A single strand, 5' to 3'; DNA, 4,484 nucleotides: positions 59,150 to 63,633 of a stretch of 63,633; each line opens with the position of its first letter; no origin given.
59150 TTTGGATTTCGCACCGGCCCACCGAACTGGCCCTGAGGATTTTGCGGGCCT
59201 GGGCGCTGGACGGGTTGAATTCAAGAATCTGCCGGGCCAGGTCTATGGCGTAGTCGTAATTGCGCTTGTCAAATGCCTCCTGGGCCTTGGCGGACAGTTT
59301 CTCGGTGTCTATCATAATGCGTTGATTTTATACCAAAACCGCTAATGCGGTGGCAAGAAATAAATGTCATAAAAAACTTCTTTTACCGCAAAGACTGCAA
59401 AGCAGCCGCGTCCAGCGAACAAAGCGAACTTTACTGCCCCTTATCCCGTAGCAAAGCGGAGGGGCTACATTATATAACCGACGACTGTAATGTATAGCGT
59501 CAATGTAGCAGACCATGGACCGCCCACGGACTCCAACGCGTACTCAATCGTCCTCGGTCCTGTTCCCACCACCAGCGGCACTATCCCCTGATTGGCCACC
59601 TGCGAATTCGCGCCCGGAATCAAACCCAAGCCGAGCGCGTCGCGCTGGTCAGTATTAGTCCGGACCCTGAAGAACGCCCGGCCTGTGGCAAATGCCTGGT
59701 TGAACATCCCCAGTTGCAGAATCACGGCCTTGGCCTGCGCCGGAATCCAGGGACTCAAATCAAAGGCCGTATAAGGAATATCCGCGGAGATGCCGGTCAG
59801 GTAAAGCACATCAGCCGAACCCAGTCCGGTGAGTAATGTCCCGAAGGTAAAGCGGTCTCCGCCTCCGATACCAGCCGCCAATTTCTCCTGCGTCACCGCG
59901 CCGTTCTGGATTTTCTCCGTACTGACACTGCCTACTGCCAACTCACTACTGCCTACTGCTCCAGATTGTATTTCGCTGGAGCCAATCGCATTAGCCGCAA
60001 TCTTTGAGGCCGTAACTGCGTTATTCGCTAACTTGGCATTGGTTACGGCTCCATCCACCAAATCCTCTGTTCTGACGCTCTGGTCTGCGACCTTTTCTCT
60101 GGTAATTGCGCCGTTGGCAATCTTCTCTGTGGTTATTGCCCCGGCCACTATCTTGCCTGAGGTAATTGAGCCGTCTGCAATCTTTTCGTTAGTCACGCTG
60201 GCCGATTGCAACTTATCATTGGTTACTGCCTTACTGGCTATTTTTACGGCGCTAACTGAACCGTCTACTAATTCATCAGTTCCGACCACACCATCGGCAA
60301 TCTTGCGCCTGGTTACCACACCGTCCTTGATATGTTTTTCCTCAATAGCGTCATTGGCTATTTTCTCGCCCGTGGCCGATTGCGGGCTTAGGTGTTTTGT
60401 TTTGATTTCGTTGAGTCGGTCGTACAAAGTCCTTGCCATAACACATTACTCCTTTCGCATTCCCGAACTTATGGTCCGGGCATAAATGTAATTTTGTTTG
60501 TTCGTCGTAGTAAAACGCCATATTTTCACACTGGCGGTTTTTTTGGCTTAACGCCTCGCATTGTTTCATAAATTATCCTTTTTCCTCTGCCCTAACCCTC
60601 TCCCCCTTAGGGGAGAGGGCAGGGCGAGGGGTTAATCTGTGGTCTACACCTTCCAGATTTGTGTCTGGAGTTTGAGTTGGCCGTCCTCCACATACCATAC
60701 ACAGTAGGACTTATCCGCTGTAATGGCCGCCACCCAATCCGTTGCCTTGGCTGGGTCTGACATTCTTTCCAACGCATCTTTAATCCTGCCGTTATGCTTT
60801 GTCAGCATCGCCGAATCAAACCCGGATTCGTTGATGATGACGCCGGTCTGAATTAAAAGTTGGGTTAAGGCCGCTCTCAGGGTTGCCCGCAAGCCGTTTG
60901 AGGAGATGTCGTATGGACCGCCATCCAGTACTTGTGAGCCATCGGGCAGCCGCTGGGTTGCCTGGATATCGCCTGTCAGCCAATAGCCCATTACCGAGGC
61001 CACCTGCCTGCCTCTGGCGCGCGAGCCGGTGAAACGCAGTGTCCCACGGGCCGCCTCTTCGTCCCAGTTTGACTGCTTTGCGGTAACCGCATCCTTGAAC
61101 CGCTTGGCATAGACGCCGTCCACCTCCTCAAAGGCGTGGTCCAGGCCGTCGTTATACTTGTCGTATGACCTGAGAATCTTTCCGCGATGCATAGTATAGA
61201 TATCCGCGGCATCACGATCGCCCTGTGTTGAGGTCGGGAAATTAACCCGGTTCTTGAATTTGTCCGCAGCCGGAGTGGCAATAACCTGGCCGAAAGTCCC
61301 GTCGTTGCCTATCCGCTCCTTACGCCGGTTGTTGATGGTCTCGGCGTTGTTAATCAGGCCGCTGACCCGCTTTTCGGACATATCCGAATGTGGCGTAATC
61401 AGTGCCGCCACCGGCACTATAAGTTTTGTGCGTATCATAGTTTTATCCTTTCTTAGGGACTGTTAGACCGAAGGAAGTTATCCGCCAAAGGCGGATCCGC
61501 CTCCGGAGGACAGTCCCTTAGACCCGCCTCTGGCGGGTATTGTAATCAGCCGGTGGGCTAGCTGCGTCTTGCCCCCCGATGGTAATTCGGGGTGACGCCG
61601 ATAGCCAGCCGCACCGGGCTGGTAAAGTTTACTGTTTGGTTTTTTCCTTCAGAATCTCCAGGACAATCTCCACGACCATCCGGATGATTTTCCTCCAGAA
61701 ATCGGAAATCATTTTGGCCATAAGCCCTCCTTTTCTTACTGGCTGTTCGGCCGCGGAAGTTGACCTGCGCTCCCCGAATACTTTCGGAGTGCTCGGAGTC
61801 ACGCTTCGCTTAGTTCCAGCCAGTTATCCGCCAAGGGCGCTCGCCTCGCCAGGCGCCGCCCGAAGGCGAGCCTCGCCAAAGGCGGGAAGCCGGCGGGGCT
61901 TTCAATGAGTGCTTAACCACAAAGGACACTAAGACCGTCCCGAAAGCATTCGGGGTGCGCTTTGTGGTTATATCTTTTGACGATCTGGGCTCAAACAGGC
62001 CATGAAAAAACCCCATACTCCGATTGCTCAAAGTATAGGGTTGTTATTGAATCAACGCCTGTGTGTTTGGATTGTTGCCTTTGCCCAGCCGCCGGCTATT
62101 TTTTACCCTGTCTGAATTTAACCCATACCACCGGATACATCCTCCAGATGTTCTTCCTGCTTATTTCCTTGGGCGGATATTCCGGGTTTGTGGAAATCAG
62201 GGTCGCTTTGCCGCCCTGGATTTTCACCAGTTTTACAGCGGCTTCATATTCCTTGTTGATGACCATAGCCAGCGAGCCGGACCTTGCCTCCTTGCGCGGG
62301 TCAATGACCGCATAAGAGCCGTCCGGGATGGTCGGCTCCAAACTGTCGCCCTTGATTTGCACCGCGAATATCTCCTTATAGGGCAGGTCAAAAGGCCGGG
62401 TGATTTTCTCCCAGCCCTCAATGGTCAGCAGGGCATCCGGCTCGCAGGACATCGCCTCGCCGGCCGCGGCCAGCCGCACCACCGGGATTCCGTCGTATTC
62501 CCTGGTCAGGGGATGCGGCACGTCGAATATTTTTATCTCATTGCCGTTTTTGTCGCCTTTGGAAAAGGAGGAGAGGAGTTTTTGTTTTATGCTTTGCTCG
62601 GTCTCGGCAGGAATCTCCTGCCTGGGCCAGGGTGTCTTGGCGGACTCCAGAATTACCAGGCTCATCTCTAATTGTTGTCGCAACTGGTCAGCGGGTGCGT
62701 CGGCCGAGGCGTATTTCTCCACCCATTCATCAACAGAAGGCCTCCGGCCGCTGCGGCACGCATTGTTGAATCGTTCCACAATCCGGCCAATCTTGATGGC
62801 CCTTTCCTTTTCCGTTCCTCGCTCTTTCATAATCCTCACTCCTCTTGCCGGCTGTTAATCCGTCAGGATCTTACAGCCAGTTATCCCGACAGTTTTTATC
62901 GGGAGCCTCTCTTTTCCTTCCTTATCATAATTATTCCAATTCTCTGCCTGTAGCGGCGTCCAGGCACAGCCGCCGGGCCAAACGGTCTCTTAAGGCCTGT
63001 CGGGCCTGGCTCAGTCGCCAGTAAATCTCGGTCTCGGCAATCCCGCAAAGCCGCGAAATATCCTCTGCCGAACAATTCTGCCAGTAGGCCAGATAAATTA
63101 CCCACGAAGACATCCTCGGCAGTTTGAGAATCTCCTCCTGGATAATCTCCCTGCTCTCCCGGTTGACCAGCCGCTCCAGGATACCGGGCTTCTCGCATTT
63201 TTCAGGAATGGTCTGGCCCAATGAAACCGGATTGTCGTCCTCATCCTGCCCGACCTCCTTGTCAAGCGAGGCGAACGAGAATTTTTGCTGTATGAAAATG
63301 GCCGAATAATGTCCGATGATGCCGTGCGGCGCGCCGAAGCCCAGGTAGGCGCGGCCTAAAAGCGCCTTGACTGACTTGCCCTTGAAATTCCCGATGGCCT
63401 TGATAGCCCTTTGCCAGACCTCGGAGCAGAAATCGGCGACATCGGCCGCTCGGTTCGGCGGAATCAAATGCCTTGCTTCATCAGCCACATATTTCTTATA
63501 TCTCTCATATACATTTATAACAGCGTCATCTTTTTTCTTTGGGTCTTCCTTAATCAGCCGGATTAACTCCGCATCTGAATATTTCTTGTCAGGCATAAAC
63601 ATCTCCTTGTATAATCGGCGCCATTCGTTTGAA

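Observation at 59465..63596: Second A/B module embedded in a regulator-led gene string: sigma - S24 peptidase - terminator - small peptide - A2 - Cys/His ORF - B3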

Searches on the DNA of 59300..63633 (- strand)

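Call 25: search_rna_families(source=window, start=59300, end=63633, threshold=evalue, max_evalue=1)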
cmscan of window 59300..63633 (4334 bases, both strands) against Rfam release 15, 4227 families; matches with E-value up to 1: 1.
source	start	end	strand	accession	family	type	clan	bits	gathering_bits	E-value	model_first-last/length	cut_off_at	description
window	61519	61589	-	RF00624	P9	Gene;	-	19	43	0.98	1-74/74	no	Pseudomonas sRNA P9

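Call 64: build_rna_model(alignment_id=A5, structure=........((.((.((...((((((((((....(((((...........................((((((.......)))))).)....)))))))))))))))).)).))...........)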
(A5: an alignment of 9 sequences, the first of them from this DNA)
Model R1 built from alignment A5 (9 sequences, 123 columns); structure: as given.
model positions 92; base pairs 27; branch points 0; effective number of sequences 2.48; information 0.62 bits per position. Calibrated on 0.2 Mb of random sequence (short: E-values are rough).
structure used (alignment columns):
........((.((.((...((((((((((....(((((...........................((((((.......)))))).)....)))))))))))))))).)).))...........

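Call 65: search_with_rna_model(model_id=R1, sources=[window, L001, L002, L003, L004, L005, L006, L007, L008, L009, L010, L011, L012, L013, L015, L017, L018, L019, L020], max_evalue=1, make_alignment=true)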
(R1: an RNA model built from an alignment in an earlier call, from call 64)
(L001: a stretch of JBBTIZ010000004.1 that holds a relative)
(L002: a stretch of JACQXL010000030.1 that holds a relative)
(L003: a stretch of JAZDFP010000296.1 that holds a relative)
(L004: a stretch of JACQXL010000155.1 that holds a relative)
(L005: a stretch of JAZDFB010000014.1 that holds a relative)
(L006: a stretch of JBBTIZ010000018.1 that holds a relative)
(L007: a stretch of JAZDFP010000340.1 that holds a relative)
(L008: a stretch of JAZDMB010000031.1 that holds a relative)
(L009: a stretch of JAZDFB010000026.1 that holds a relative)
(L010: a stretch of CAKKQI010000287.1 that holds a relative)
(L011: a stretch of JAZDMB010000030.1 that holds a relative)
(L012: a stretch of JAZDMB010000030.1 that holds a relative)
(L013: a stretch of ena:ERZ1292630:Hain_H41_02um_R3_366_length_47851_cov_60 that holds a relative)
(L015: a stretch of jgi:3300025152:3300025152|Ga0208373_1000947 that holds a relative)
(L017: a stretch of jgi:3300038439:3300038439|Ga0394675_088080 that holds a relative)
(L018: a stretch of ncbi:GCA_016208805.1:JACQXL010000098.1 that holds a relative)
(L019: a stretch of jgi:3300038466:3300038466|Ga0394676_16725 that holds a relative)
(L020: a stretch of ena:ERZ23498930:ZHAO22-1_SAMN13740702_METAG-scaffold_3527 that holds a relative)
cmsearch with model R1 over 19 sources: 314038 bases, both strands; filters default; matches with E-value up to 1: 10.
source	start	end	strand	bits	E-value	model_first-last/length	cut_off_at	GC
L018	4888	4979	+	88.8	3.2e-25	1-92/92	no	0.61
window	61537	61627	-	87.3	9.3e-25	1-92/92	no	0.62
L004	9835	9924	+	86.9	1.3e-24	1-92/92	no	0.6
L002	740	832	+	83.1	2.2e-23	1-92/92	no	0.48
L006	9893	9981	+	79.7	2.9e-22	1-92/92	no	0.47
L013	9899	9987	+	79.7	2.9e-22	1-92/92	no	0.47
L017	4081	4170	+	76.3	3.8e-21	1-92/92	no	0.49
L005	9840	9930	+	74.9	1e-20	1-92/92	no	0.55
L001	9878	9991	+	63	8e-17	1-92/92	no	0.54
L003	3627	3738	+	59.2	1.4e-15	1-92/92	no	0.53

Alignment A6: 10 matches aligned to the model, 121 columns, each read 5' to 3' on its own strand. Consensus structure (alignment columns), stored with it:
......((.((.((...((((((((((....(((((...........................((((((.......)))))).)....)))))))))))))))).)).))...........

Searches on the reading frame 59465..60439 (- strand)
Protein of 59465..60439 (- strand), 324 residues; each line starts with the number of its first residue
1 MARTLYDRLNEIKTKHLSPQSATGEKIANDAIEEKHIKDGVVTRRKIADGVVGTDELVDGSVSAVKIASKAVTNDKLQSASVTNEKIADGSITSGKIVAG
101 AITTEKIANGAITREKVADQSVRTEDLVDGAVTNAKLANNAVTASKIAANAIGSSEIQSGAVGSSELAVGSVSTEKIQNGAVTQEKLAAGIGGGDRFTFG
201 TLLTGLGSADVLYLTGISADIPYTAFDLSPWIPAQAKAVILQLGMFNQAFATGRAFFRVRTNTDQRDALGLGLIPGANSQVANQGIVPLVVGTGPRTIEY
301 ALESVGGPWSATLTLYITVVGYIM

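Call 6: search_protein_families(library=pfam, proteins=[window:59465-60439:-], max_evalue=0.1)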
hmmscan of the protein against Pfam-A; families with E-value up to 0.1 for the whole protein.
window:59465-60439:- (324 aa): 1 family
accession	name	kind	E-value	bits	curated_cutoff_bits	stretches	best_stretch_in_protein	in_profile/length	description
PF19264.4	DUF5907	-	0.032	14.9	27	0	59-88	18-47/80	Repeat of unknown function (DUF5907)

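Call 7: search_protein_families(library=phrogs, proteins=[window:59465-60439:-], max_evalue=0.1)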
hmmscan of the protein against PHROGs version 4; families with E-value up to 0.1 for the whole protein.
window:59465-60439:- (324 aa): 21 families
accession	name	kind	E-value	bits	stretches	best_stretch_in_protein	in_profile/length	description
phrog_892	-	tail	1.4e-36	127.4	3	127-191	345-409/782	tail fiber protein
phrog_28766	-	tail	1.1e-24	87.7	2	87-211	126-249/472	tail fiber protein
phrog_13518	-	unknown function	3.2e-24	86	1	12-189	244-413/1230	-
phrog_26466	-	unknown function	6.1e-24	84.2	2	116-201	1813-1898/2337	-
phrog_21412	-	tail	5.2e-19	68.5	2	82-193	166-277/1452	tail fiber protein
phrog_32822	-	head and packaging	9.6e-16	57.6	1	20-187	907-1074/1548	virion structural protein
phrog_7660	-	tail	3e-11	42.8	2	73-177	436-538/1656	tail fiber protein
phrog_36443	-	unknown function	2.3e-10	40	3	66-125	423-482/1238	-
phrog_7841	-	unknown function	1.5e-09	38.4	3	82-118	173-209/489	-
phrog_35419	-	tail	1e-07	32.6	2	81-118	250-287/414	tail fiber protein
phrog_38396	-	tail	1.3e-07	30.6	2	51-117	1320-1386/1435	tail protein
phrog_29288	-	unknown function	1.4e-07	30.4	3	120-154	1139-1173/1558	-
phrog_8780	-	tail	4.9e-07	29.3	2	54-105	612-664/755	minor tail protein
phrog_2012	-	tail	1.8e-06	29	1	80-124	140-185/212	minor tail protein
phrog_2952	-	tail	4.1e-05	23.8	0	118-151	335-368/488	minor tail protein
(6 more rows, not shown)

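Call 55: search_protein_families(library=ncbifam, proteins=[window:59465-60439:-], max_evalue=0.01)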
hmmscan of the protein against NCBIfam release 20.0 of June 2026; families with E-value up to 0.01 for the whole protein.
window:59465-60439:- (324 aa): 0 families

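Call 57: search_solved_structures(query=window:59465-60439:-, max_evalue=1, show_alignments=1)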
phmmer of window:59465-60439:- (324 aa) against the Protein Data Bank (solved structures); distinct sequences matched with E-value up to 1: 3.
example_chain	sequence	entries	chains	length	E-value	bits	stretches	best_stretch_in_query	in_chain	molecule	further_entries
7muc_AG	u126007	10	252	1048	0.0037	19.8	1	18-209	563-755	IcmE protein | IcmE (DotG)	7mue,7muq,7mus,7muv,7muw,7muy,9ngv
9ngw_A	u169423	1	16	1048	0.0037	19.8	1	18-209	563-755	IcmE (DotG)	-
9eg4_H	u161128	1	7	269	0.0043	19.6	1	45-194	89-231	orf16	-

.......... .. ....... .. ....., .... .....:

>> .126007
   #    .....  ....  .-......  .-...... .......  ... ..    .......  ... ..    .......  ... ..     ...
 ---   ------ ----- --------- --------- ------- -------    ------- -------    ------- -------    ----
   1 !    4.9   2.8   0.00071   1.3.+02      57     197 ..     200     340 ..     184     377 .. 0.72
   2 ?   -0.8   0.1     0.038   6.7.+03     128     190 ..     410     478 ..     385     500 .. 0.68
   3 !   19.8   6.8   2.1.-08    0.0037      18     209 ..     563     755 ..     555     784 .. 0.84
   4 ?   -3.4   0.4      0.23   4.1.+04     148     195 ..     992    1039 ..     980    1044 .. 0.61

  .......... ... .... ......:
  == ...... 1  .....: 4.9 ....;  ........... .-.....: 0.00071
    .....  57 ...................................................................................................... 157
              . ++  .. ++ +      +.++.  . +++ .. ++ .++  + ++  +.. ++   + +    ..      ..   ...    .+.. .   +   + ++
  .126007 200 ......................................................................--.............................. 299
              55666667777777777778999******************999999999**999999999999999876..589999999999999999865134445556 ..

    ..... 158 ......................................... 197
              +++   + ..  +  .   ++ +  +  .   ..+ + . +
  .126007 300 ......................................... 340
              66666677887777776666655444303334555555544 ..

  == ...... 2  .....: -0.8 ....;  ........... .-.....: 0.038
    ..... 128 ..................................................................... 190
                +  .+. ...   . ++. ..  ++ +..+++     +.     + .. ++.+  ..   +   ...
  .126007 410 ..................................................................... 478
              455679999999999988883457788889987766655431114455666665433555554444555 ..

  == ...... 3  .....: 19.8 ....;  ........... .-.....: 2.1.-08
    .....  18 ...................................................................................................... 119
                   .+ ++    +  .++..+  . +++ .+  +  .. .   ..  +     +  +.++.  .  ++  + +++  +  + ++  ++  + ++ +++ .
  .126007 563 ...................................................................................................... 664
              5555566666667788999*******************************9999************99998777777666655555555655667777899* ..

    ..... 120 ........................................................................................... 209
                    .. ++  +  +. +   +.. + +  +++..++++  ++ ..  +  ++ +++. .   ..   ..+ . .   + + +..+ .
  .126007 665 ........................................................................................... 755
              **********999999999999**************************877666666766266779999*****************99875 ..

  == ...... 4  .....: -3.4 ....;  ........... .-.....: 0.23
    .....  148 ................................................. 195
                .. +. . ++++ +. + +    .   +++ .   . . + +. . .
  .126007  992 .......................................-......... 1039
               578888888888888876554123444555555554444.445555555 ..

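Call 69: search_protein_families(library=padloc, proteins=[window:59465-60439:-], max_evalue=0.01)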
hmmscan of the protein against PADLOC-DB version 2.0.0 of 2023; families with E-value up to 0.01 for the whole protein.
window:59465-60439:- (324 aa): 1 family
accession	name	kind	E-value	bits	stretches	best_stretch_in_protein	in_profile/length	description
PDLC04011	PD-Lambda-5_A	-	1.3e-08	31.9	2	25-108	287-370/526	-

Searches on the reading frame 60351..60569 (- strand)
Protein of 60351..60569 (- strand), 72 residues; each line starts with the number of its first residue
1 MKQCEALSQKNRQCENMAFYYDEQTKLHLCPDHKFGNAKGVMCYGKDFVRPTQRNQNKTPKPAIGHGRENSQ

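Call 6: search_protein_families(library=pfam, proteins=[window:60351-60569:-], max_evalue=0.1)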
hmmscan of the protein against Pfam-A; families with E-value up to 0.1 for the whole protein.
window:60351-60569:- (72 aa): 1 family
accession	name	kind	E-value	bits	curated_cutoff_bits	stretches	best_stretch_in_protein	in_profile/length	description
PF13891.11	zf-C3Hc3H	-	0.0085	16.8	27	1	2-34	32-62/62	Potential DNA-binding domain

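Call 7: search_protein_families(library=phrogs, proteins=[window:60351-60569:-], max_evalue=0.1)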
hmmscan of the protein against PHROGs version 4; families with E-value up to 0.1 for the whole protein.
window:60351-60569:- (72 aa): 0 families

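Call 55: search_protein_families(library=ncbifam, proteins=[window:60351-60569:-], max_evalue=0.01)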
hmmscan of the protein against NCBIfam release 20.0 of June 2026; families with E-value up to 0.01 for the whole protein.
window:60351-60569:- (72 aa): 0 families

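Call 69: search_protein_families(library=padloc, proteins=[window:60351-60569:-], max_evalue=0.01)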
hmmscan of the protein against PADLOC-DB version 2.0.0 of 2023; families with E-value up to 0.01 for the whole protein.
window:60351-60569:- (72 aa): 0 families
